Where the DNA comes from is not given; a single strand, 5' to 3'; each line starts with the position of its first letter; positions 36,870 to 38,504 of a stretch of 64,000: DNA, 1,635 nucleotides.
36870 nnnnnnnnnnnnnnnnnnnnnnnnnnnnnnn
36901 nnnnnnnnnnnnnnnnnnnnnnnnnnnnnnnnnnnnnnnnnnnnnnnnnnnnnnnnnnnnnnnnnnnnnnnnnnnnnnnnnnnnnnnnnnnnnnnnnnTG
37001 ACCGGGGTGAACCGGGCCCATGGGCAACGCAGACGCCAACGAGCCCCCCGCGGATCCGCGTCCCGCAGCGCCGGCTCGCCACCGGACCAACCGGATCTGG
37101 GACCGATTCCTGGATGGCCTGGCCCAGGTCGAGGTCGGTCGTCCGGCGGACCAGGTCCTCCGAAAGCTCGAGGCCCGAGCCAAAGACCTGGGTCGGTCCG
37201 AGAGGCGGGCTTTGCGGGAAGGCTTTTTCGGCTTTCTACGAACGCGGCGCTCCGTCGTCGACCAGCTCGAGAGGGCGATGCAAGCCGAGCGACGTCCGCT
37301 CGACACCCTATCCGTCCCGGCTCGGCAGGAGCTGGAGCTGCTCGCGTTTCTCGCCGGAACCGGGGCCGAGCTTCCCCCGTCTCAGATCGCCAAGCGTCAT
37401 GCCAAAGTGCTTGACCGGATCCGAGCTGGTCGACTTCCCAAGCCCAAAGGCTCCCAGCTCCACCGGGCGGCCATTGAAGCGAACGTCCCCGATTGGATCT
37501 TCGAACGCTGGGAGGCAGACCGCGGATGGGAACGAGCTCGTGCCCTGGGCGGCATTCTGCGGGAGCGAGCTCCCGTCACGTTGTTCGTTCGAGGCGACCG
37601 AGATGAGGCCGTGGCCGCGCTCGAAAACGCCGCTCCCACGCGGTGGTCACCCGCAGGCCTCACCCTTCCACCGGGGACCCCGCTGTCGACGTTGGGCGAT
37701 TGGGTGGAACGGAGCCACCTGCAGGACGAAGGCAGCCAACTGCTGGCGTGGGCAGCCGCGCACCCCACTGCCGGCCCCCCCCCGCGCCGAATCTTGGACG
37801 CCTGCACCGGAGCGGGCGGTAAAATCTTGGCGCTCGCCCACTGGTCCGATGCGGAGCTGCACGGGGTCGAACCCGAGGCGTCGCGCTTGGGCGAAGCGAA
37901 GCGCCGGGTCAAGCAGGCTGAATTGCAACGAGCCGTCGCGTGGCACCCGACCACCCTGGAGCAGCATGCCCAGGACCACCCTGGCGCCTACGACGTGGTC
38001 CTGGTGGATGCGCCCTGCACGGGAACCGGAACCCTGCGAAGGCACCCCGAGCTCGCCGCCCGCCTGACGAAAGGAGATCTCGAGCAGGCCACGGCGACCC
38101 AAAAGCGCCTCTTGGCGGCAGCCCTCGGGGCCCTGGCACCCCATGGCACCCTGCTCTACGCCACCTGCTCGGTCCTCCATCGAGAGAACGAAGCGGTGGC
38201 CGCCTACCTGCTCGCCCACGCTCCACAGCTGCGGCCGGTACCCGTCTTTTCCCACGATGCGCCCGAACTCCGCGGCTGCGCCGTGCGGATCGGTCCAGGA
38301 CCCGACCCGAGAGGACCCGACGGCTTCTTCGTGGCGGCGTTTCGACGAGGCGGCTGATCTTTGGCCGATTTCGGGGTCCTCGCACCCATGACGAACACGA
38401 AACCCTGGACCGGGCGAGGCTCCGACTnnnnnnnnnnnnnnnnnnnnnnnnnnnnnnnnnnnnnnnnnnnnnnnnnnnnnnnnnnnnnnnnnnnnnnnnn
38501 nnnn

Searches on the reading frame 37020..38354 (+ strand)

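Call 65: search_protein_families(library=pfam, proteins=[window:37020-38354:+], max_evalue=0.00001)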
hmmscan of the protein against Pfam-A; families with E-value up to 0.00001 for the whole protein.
window:37020-38354:+ (445 aa): 1 family
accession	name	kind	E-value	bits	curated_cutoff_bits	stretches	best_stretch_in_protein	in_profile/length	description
PF01189.24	Methyltr_RsmB-F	-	5.7e-30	104.9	27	1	257-442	11-199/199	16S rRNA methyltransferase RsmB/F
